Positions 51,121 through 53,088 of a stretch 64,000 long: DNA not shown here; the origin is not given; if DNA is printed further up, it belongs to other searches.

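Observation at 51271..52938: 555 aa protein made only of tandem PAS domains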

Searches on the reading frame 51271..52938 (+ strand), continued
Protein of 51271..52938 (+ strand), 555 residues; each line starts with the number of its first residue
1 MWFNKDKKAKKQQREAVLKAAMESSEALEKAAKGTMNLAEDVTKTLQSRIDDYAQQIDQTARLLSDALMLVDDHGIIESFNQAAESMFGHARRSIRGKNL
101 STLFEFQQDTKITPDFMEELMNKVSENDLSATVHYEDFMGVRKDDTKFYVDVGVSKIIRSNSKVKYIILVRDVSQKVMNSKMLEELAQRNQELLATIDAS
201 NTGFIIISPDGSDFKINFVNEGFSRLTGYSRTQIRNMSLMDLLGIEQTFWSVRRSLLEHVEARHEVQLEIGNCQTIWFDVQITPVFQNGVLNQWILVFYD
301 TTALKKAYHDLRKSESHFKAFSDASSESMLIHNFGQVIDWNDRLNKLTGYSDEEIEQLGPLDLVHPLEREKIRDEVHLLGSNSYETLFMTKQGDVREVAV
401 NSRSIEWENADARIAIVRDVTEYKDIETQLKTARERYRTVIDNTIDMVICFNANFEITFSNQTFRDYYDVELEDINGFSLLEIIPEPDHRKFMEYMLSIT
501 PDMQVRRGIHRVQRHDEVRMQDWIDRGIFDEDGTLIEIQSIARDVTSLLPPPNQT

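Call 21: get_annotated_region(hit=H1, flank=7000)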
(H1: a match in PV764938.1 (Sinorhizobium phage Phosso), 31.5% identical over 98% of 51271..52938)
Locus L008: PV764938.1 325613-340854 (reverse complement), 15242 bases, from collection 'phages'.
description: Sinorhizobium phage Phosso, complete genome.
organism: Sinorhizobium phage Phosso (NCBI taxid 3435197)
taxonomy: Viruses
host: Sinohrizobium meliloti NRRL L-50; source: soil; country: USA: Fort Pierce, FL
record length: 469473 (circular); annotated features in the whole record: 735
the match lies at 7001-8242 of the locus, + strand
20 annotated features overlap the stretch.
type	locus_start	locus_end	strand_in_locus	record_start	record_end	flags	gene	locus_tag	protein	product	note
CDS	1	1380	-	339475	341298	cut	-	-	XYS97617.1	hypothetical protein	460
CDS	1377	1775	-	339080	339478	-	-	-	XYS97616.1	hypothetical protein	459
CDS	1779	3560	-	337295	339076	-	-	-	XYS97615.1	hypothetical protein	458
CDS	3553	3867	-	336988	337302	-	-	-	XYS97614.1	hypothetical protein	457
CDS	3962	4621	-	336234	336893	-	-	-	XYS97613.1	hypothetical protein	456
CDS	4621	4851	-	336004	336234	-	-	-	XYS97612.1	hypothetical protein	455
CDS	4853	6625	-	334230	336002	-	-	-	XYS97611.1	hypothetical protein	454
CDS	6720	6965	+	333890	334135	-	-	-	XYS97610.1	hypothetical protein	453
CDS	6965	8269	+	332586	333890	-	-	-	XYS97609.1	PAS domain S-box protein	452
CDS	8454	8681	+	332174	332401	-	-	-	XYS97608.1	hypothetical protein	451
CDS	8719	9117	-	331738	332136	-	-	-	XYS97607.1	hypothetical protein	450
CDS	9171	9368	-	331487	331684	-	-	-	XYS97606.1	hypothetical protein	449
CDS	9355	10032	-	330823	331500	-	-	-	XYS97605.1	hypothetical protein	448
CDS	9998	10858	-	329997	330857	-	-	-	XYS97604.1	hypothetical protein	447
CDS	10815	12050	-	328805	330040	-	-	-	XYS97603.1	hypothetical protein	446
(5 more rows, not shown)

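Call 28: search_solved_structures(query=A3, max_evalue=0.001, show_alignments=0)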
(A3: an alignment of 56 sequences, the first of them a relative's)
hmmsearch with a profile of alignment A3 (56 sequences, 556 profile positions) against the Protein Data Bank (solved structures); distinct sequences matched with E-value up to 0.001: 137 (the best 60 are shown).
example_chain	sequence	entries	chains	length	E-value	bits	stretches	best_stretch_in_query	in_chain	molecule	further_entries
5luv_A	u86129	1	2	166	2e-16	62.9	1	194-317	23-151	Putative PAS/PAC sensor protein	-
6gg9_A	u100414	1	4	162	2.4e-16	62.6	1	194-316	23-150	Sensory box protein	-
29lw_A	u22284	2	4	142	2.8e-16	62.5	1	194-316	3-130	Sensory box protein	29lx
7r5n_A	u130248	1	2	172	2.8e-16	62.5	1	194-322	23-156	Sensory box protein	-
3sw1_A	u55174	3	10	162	3.6e-16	62.1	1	194-316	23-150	Sensory box protein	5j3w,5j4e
8q5e_A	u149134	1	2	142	3.9e-16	62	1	194-316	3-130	Sensory box protein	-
8a33_A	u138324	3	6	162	5.3e-16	61.5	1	194-315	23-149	Sensory box protein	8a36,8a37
7r4s_A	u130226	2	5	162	2.4e-15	59.4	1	194-316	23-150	Sensory box protein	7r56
9clo_A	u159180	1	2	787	1.4e-14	56.9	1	73-311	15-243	Oxygen sensor protein DosP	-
9cmf_A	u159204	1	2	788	1.4e-14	56.8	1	73-311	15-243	Oxygen sensor protein DosP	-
9bgv_A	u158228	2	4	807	1.4e-14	56.8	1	73-311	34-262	Oxygen sensor protein DosP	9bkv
9cdr_A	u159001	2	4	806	1.5e-14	56.8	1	73-311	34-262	Oxygen sensor protein DosP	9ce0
2pr5_A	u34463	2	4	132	3.9e-13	52.1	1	202-324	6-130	Blue-light photoreceptor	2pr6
4gcz_A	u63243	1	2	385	4.2e-13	52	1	199-322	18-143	Blue-light photoreceptor, Sensor protein fixL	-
2mwg_A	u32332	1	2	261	5e-13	51.7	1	199-326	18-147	Blue-light photoreceptor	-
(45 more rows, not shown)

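Call 29: search_solved_structures(query=window:51271-52935:+, max_evalue=0.00001, show_alignments=5)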
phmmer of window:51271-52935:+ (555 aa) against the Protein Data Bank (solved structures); distinct sequences matched with E-value up to 0.00001: 12.
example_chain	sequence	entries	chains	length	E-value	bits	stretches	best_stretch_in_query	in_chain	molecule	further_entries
5luv_A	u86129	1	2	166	1.4e-07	33.9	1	191-286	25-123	Putative PAS/PAC sensor protein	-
9bgv_A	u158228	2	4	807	2.5e-07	33.2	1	69-318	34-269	Oxygen sensor protein DosP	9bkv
9clo_A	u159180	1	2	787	2.6e-07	33.1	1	69-318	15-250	Oxygen sensor protein DosP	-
9cdr_A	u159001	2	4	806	3.6e-07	32.6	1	69-318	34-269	Oxygen sensor protein DosP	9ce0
9cmf_A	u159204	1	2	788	3.7e-07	32.6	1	69-318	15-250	Oxygen sensor protein DosP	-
7r5n_A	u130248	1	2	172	8.6e-07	31.4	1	195-315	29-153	Sensory box protein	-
8q5e_A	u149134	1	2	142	1.2e-06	30.9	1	191-287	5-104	Sensory box protein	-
6gg9_A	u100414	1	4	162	1.3e-06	30.8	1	191-286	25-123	Sensory box protein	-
29lw_A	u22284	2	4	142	1.4e-06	30.6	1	191-286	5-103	Sensory box protein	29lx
3sw1_A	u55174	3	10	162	1.8e-06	30.3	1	191-287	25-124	Sensory box protein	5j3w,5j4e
8a33_A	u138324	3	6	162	2e-06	30.2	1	191-287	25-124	Sensory box protein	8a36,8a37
7r4s_A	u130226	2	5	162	7.6e-06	28.3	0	191-287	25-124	Sensory box protein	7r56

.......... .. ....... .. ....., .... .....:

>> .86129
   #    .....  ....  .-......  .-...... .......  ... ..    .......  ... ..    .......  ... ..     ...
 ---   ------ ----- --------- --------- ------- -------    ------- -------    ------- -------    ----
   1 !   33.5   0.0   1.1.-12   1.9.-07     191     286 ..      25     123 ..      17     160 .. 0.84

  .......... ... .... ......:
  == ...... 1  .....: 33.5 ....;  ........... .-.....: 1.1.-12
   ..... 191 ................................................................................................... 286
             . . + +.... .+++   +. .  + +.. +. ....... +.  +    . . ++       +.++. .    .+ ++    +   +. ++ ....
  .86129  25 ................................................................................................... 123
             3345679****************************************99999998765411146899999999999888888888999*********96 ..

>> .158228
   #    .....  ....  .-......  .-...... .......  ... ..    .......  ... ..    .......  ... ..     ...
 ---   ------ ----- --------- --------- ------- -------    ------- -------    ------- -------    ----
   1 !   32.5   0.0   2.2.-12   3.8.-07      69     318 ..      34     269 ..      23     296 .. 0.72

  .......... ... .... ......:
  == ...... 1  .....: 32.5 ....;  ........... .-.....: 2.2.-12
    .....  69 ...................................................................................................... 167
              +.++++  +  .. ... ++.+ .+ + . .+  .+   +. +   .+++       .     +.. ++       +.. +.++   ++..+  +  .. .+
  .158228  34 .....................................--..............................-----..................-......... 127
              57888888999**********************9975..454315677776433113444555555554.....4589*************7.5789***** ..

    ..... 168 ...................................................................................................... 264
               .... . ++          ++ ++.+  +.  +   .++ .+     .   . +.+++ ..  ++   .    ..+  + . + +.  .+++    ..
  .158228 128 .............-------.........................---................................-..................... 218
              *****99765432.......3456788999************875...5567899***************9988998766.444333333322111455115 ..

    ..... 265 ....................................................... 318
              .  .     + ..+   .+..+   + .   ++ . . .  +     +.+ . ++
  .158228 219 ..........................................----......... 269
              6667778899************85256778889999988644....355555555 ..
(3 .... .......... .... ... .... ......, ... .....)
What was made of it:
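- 51868..52173 (+): PAS2, residues 200-301. It is LOV-like by sequence but lacks the photoactive Cys. It is the least conserved domain and is absent from the 3-PAS relatives. Calls 28 and 29 (LOV '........' aligns to '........'), 51, 60, 87.
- On LOV photoreceptors: Cys is replaced by Leu, Arg by Met and Gln by Leu (call 29).
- On Heme-binding PAS domains (DosP/FixL type): DosP His77 aligns to Thr in PAS1 (call 29).
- Tried and rejected: LOV chemistry is rejected because the Cys, Arg and Gln are missing (call 29). DosP/FixL-type heme ligation in PAS1 is rejected (call 29).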

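Call 39: predict_structure(alignment_id=A3)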
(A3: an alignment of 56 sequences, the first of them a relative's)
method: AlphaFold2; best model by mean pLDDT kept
length: 555 residues; sequences in the alignment: 56
mean_pLDDT: 78.2   pTM: 0.35
mean pLDDT of the five models: 78.2, 76.5, 76.0, 74.0, 74.0
residues with pLDDT >= 90: 67; 70-90: 356; 50-70: 99; < 50: 33
segments of 3 or more residues with pLDDT < 50: 1-3, 31-43, 127-133
pLDDT, mean of each block of 10 residues (from residue 1): 53 70 54 44 51 57 70 88 87 87 83 84 64 62 88 84 85 79 75 71 88 88 86 88 81 90 87 78 89 90 77 60 72 88 88 89 88 73 86 87 79 86 61 53 68 87 83 70 90 91 87 88 90 87 85 61
secondary structure, 60 per line:
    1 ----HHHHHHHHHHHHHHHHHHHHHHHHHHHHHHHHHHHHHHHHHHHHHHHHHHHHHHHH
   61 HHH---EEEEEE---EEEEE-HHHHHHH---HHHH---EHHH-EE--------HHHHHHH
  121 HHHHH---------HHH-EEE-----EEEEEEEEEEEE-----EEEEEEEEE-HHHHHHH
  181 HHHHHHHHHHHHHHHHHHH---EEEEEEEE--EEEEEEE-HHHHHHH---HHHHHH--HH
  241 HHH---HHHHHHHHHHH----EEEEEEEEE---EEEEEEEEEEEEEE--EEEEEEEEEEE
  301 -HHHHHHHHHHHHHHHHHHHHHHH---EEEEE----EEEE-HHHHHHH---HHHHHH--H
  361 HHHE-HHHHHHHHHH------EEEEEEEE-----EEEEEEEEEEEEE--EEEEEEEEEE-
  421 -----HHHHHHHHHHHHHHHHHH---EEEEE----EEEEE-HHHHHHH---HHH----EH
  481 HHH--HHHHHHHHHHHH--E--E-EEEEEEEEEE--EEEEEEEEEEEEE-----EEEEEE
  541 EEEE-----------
elements in order: H5-63 E67-72 E76-80 H82-88 H92-95 H114-125 E139-141 E147-158 E164-172 H174-199 E203-210 E213-219 H221-227 H231-236 H239-243 H247-257 E262-270 E274-287 E290-300 H302-324 E328-332 E337-340 H342-348 H352-357 H360-363 H366-375 E382-389 E395-407 E410-419 H426-443 E447-451 E456-460 H462-468 H480-483 H486-497 E505-514 E517-529 E535-544
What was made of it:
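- On Sensor histidine kinase (the annotation given to the Atu_ph07 ortholog): The protein ends 10 residues after PAS4 (call 39).
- Checked: The AlphaFold2 model from 56 orthologs (mean pLDDT 78) has these parts (call 39):
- AlphaFold2 model with a helical spine (call 39). The AlphaFold2 pTM is 0.35, so the arrangement of the domains is undefined (call 39).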

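Call 43: fold_search(model_id=the predicted structure, library=pdb)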
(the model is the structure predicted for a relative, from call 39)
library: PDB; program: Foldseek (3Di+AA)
matches with E <= 10: 1627; with E <= 0.001: 610
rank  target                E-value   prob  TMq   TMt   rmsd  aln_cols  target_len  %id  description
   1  9bkv_A                9.2e-18  1.00  0.25  0.20  22.1       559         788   14  DosP R97A bent form (released 2024-11-20)
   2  9bgv_A                1.3e-17  1.00  0.32  0.24  17.8       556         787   15  DosP R97A straight form (released 2024-11-20)
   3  9cmf_A                2.7e-17  1.00  0.29  0.23  17.7       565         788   15  Substrate bound DosP (released 2024-11-20)
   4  9bkv_B                6.8e-17  1.00  0.32  0.24  18.8       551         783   14  DosP R97A bent form (released 2024-11-20)
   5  9cdr_A                1.0e-16  1.00  0.27  0.21  18.4       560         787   14  DosP Apo straight form (released 2024-11-20)
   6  4hh2_A                1.4e-16  1.00  0.21  0.29  13.9       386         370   13  Structure of PpsR without the HTH motif from Rb. sphaeroides (released 2013-06-05)
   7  6pps_B                2.2e-16  1.00  0.21  0.43  10.7       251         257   20  A blue light illuminated LOV-PAS construct from the LOV-HK sensory protein from Brucella abortus (construct 15-273) (released 2020-07-15)
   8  6ph4_B                6.3e-16  1.00  0.22  0.25  21.3       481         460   13  Full length LOV-PAS-HK construct from the LOV-HK sensory protein from Brucella abortus (light-adapted, construct 15-48 (released 2020-12-30)
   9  4hh2_D                6.6e-16  1.00  0.21  0.29  14.9       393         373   14  Structure of PpsR without the HTH motif from Rb. sphaeroides (released 2013-06-05)
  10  6ph4_A                1.6e-15  1.00  0.20  0.34  15.6       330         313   18  Full length LOV-PAS-HK construct from the LOV-HK sensory protein from Brucella abortus (light-adapted, construct 15-48 (released 2020-12-30)
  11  6pps_A                2.3e-15  1.00  0.22  0.40   9.2       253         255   20  A blue light illuminated LOV-PAS construct from the LOV-HK sensory protein from Brucella abortus (construct 15-273) (released 2020-07-15)
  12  4hh2_B                2.4e-15  1.00  0.19  0.27  19.6       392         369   14  Structure of PpsR without the HTH motif from Rb. sphaeroides (released 2013-06-05)
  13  6pps_D                2.9e-15  1.00  0.20  0.40   9.9       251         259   20  A blue light illuminated LOV-PAS construct from the LOV-HK sensory protein from Brucella abortus (construct 15-273) (released 2020-07-15)
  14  6pps_C                3.8e-15  1.00  0.19  0.40  10.4       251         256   20  A blue light illuminated LOV-PAS construct from the LOV-HK sensory protein from Brucella abortus (construct 15-273) (released 2020-07-15)
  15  9ce0_B                4.2e-15  1.00  0.27  0.21  19.6       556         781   14  DosP Apo Bent form (released 2024-11-20)
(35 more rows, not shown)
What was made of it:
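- On PAS domain superfamily: DSSP pattern on the AlphaFold2 model (call 39); Foldseek matches to DosP, PpsR, FixL and LOV-PAS at E 1e-11 to 1e-17 (call 43).
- Closest known: PAS sensor arrays of DosP, FixL, Brucella LOV-PAS-HK and PpsR. Same: These are the best sequence and fold matches (calls 28, 29, 43).
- Checked: Foldseek matches DosP, PpsR, LOV-PAS-HK and FixL PAS arrays (call 43).
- Foldseek matches to the dimeric PAS arrays of DosP, PpsR, LOV-PAS-HK and FixL (call 43).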

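Call 83: search_protein_families(library=padloc, proteins=[window:51271-52938:+], max_evalue=0.01)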
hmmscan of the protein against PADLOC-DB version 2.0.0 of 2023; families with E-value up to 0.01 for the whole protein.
window:51271-52938:+ (555 aa): 0 families

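Call 90: find_related_loci(query=A3, collection=viral_contigs, flank=2500)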
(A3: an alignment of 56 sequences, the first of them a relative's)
Query A3 (555 aa) in viral_contigs; peptide patterns used: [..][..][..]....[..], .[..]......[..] (x = any residue, [..] = any of these).
85 stretches matched a pattern; 13 encode a relative of the query (tblastn E <= 1e-3); 12 distinct loci.
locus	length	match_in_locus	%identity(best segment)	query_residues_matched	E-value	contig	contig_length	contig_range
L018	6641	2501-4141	68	4-550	0e+0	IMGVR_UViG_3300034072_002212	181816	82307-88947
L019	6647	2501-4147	67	2-550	0e+0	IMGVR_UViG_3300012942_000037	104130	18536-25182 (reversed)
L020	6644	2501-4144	65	2-549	0e+0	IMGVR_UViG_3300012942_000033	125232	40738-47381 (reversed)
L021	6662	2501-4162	64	2-550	0e+0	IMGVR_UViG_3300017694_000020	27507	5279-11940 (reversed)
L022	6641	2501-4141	62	4-550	0e+0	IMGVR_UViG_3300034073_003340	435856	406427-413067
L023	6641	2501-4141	62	4-550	0e+0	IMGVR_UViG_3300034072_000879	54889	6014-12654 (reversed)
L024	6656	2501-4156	64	2-550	0e+0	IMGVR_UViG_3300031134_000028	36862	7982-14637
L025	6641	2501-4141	62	4-550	0e+0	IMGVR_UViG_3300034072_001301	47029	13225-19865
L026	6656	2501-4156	64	2-550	0e+0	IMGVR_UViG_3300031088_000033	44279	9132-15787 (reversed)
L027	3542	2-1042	66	202-550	6e-161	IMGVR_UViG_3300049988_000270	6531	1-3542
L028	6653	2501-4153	84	1-552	0e+0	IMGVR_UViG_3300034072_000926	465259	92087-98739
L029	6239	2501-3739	38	3-546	4e-69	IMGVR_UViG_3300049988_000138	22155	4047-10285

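Call 93: fold_search(model_id=the predicted structure, library=viral)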
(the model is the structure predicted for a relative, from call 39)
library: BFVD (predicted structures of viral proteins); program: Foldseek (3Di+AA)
matches with E <= 10: 1008; with E <= 0.001: 21
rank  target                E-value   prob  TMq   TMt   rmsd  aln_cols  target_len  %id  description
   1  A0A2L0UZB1            1.3e-38  1.00  0.33  0.34  58.2       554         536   26  Multi-sensor signal transduction histidine [Agrobacterium phage Atu_ph07]
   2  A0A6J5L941            5.7e-15  1.00  0.21  0.22  13.7       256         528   18  histidine kinase [uncultured Caudovirales phage]
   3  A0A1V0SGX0            1.5e-12  1.00  0.16  0.08  20.4       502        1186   12  Putative sensor histidine kinase [Hokovirus HKV1]
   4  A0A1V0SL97            7.7e-12  1.00  0.18  0.31  15.5       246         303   13  PAS domain-containing sensor histidine kinase [Klosneuvirus KNV1]
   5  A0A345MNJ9            1.4e-10  1.00  0.20  0.56   8.9       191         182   25  (no name in the UniProt tables at hand)
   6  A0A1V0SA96            1.5e-07  1.00  0.18  0.23  19.0       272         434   11  Regulator of G protein signaling domain [Catovirus CTV1]
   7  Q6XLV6                1.5e-07  1.00  0.18  0.17  17.7       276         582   12  histidine kinase [Feldmannia irregularis virus a]
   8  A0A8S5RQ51            5.4e-07  1.00  0.18  0.21  15.1       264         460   12  GGDEF protein (Fragment) [virus sp. ctr1v16]
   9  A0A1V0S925            1.0e-06  1.00  0.18  0.21  17.3       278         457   12  Regulator of G protein signaling domain [Catovirus CTV1]
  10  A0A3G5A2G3            1.2e-06  1.00  0.20  0.26  22.3       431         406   12  Response regulator [Harvfovirus sp.]
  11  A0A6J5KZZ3            4.3e-06  1.00  0.19  0.55   7.9       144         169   12  PAS domain [uncultured Caudovirales phage]
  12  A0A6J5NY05            2.4e-05  1.00  0.20  0.51   3.2       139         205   17  PAS domain [uncultured Caudovirales phage]
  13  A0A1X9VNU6            2.7e-05  1.00  0.16  0.28   6.9       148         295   16  Putative sensory box histidine kinase/response protein [Mimivirus AB-566-O17]
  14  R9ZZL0                3.4e-05  1.00  0.18  0.39   9.1       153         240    9  Uncharacterized protein [Cellulophaga phage phi19:1]
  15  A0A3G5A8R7            4.6e-05  1.00  0.18  0.16  17.5       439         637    9  histidine kinase [Hyperionvirus sp.]
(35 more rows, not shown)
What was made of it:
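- Closest known: Agrobacterium phage Atu_ph07 gp49. Same: Atu_ph07 gp49 is the best Foldseek match in BFVD (E 1e-38, call 93).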
